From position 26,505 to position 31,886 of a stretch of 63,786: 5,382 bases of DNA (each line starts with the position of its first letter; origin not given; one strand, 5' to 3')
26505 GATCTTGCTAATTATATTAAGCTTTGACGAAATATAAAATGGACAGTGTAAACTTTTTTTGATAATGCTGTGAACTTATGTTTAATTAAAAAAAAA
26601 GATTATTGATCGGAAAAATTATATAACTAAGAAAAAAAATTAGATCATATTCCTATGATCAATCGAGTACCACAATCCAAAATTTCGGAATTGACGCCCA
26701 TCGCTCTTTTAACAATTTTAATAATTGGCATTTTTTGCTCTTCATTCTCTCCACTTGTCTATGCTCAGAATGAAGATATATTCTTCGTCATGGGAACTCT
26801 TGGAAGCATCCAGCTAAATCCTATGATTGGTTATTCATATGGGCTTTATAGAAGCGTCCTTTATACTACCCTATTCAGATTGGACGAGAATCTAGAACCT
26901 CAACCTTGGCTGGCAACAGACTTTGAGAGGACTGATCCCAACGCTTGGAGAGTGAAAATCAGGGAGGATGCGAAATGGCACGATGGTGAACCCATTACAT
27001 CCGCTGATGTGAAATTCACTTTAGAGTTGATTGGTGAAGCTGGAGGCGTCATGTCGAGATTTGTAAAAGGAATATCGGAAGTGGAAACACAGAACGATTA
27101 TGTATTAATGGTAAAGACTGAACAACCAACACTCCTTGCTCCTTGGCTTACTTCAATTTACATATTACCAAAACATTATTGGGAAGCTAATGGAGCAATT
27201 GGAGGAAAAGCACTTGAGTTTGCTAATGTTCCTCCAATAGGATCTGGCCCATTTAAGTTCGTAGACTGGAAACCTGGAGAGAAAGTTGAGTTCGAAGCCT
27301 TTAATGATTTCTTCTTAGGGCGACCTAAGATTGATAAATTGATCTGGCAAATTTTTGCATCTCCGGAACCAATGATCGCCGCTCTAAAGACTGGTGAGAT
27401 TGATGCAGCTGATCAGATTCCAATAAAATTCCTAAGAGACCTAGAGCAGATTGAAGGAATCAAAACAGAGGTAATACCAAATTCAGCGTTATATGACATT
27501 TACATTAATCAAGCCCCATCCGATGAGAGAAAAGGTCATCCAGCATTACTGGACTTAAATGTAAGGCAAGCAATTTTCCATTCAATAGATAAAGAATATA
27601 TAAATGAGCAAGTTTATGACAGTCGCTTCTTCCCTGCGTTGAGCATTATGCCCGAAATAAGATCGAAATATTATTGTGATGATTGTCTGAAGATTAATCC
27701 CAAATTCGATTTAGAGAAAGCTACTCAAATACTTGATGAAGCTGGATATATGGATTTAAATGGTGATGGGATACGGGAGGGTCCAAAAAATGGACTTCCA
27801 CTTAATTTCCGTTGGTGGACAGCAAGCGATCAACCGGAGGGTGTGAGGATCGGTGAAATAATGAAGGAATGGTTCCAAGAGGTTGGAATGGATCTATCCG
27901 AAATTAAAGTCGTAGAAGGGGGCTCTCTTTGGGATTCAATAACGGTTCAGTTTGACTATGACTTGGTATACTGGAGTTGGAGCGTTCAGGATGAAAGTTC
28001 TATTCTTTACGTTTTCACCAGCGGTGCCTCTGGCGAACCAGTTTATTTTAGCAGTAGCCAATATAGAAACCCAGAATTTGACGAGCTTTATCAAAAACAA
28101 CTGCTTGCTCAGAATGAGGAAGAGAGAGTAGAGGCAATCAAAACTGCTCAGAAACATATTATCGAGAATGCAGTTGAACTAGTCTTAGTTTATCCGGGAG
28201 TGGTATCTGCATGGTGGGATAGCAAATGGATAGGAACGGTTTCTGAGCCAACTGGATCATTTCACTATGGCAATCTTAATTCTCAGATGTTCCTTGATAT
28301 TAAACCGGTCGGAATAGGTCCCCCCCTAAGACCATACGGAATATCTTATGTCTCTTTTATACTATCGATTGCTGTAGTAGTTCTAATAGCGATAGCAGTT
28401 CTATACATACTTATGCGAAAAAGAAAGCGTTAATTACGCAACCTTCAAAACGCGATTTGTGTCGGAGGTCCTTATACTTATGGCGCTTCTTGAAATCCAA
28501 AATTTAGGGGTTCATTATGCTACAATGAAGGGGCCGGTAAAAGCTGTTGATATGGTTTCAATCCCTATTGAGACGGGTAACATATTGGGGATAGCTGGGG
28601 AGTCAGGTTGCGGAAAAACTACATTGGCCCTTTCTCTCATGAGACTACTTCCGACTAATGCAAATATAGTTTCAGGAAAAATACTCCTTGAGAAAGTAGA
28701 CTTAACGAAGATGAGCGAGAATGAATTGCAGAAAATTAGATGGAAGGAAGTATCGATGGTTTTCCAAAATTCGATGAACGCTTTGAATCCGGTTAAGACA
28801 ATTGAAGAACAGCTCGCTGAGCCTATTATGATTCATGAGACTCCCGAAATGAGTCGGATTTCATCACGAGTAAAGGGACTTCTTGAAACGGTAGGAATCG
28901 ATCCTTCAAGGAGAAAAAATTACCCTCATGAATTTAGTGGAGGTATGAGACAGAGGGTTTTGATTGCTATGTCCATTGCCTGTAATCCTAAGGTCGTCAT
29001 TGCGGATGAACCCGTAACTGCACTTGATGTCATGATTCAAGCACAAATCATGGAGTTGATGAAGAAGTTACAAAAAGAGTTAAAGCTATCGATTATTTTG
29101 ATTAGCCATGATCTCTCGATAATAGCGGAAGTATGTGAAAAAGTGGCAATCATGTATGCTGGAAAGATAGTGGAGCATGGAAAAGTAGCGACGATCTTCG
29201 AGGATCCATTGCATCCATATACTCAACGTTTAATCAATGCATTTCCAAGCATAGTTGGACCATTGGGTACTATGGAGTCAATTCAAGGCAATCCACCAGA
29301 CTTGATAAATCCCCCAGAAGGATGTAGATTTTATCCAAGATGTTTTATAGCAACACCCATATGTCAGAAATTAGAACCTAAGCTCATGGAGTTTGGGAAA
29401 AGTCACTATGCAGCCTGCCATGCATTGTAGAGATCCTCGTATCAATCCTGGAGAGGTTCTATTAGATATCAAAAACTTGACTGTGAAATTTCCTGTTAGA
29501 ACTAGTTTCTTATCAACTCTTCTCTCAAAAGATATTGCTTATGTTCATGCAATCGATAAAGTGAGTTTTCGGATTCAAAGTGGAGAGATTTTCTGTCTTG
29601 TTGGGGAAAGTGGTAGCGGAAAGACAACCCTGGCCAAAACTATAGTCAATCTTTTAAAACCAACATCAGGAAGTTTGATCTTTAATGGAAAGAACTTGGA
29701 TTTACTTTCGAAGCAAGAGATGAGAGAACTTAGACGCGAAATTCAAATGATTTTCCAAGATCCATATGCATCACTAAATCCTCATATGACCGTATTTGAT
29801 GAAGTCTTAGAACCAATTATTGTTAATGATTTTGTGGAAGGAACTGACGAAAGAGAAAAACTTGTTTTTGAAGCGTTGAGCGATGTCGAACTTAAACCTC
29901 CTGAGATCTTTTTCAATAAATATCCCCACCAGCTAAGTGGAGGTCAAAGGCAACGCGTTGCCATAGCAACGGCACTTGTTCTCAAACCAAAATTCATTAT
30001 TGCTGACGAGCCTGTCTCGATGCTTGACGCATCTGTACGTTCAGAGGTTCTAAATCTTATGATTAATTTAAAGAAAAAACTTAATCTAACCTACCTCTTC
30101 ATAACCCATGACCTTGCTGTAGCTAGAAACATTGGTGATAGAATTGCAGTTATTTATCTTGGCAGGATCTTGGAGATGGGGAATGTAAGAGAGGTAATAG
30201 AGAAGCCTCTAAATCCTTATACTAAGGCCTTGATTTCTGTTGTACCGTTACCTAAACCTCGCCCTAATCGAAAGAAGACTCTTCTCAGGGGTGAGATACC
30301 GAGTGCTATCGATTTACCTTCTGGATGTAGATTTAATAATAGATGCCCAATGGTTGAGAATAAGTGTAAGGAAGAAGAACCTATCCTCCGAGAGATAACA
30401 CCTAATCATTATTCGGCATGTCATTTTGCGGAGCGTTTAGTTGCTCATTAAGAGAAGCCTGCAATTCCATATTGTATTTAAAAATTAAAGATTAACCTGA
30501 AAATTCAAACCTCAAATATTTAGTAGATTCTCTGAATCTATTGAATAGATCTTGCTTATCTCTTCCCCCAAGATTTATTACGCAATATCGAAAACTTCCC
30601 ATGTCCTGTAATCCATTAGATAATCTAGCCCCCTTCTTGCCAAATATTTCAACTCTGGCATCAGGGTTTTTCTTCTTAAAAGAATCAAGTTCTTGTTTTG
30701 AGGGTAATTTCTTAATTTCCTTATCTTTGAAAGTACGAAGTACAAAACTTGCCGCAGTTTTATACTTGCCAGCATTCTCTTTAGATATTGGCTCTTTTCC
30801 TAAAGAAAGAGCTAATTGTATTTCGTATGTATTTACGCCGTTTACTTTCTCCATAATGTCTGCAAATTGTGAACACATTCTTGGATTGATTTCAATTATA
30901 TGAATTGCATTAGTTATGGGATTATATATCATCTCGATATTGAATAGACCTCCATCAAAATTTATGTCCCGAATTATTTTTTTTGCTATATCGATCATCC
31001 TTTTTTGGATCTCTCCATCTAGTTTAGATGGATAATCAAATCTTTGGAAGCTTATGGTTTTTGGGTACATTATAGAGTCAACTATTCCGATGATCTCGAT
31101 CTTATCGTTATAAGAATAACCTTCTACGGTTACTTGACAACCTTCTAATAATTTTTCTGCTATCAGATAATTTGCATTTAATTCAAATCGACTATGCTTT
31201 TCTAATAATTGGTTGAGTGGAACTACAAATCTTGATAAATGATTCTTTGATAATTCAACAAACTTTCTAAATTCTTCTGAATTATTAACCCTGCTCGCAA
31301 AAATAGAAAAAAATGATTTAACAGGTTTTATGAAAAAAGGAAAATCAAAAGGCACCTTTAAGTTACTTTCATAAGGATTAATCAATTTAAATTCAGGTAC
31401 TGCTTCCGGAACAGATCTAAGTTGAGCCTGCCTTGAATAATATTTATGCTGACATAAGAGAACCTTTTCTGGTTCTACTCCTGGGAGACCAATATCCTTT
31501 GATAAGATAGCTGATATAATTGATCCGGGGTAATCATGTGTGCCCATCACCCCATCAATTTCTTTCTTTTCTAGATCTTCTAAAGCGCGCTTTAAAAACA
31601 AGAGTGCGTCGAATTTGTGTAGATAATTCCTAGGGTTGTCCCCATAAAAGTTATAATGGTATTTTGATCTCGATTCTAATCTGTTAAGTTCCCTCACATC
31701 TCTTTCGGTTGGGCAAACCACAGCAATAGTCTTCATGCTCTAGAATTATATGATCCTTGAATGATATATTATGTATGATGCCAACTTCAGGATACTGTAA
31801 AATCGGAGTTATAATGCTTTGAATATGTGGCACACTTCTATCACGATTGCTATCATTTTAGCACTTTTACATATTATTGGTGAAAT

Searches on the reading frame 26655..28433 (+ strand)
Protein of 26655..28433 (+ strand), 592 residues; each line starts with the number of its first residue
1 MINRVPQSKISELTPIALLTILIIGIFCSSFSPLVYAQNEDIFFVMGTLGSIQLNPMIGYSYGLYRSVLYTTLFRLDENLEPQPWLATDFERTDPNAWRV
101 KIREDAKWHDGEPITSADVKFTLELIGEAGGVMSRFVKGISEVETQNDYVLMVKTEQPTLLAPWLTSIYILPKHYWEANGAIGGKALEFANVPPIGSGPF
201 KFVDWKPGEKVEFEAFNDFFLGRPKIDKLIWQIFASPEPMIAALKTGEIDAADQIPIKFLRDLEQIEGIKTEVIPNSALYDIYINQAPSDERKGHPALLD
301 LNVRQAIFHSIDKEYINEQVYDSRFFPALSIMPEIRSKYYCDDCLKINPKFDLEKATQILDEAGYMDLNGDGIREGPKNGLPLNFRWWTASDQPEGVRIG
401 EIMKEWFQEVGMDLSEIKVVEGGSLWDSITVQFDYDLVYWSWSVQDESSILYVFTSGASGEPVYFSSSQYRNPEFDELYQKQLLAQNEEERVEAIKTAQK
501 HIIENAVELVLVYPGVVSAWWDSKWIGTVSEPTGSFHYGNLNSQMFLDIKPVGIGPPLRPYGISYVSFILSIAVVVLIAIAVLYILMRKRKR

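Call 19: search_protein_families(library=pfam, proteins=[window:26655-28433:+])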
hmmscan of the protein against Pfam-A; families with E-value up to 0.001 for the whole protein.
window:26655-28433:+ (592 aa): 1 family
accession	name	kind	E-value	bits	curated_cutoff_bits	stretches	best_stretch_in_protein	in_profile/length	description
PF00496.27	SBP_bac_5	-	2.1e-70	238.1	32.4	1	81-457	1-363/368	Bacterial extracellular solute-binding proteins, family 5 Middle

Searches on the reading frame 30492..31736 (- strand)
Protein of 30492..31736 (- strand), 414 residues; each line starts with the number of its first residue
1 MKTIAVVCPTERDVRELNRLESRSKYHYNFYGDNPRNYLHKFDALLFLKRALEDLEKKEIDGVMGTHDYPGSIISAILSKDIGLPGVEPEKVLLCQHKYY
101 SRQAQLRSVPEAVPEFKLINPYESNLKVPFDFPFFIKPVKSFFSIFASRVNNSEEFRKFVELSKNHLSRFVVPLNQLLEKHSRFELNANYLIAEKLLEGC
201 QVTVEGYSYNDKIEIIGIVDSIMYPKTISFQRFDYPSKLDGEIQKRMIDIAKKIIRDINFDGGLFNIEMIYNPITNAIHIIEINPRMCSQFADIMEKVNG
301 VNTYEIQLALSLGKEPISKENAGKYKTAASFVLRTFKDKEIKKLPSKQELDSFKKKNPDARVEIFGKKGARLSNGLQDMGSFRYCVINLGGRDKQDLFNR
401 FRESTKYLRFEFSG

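Call 3: search_protein_families(library=pfam, proteins=[window:30492-31736:-])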
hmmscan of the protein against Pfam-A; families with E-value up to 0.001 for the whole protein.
window:30492-31736:- (414 aa): 4 families
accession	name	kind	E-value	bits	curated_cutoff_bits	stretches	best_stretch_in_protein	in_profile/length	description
PF13535.11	ATP-grasp_4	-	3e-11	43.6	27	1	131-288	2-153/160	ATP-grasp domain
PF02655.19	ATP-grasp_3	-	8.7e-06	26.3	23.2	1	179-287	51-157/160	ATP-grasp domain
PF02786.22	CPSase_L_D2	-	1.9e-05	24.7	19.8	1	239-314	133-206/211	Carbamoyl-phosphate synthase L chain, ATP binding domain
PF07478.18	Dala_Dala_lig_C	-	0.00023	21.2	24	0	126-285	31-174/204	D-ala D-ala ligase C-terminus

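Call 4: search_protein_families(library=ncbifam, proteins=[window:30492-31736:-])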
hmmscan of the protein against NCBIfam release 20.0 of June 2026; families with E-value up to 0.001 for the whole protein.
window:30492-31736:- (414 aa): 9 families
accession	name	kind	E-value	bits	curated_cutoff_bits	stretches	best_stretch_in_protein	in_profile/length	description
NF002563.0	PRK02186.1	subfamily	2.2e-12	46.1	625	1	58-383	69-365/890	argininosuccinate lyase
TIGR01369.1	CPSaseII_lrg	equivalog_domain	1.7e-07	29.3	1027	1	183-327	738-880/1052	carbamoyl-phosphate synthase (glutamine-hydrolyzing) large subunit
NF053643.1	Ddl_archaea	equivalog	1.5e-06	27.5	500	1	187-287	170-272/367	putative pseudomurein biosynthesis ATP-grasp protein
TIGR03909.1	pyrrolys_PylC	equivalog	6.6e-06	25.1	248.3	1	185-313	156-280/374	3-methylornithine--L-lysine ligase PylC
NF003671.0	PRK05294.1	equivalog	2.4e-05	22.2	599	1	242-331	259-347/1058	carbamoyl-phosphate synthase large subunit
TIGR01205.1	D_ala_D_alaTIGR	subfamily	6.8e-05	22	245.65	1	125-285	140-285/318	D-alanine--D-alanine ligase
TIGR02712.1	urea_carbox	equivalog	0.00015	19.6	1303.85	1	239-374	245-378/1201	urea carboxylase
NF012217.1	D_ala_D_lac_VanA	exception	0.00048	19.4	775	0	109-172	143-206/343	D-alanine--(R)-lactate ligase VanA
NF000206.1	D_ala_D_lac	equivalog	0.00071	18.7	550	0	107-169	141-203/342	D-alanine--(R)-lactate ligase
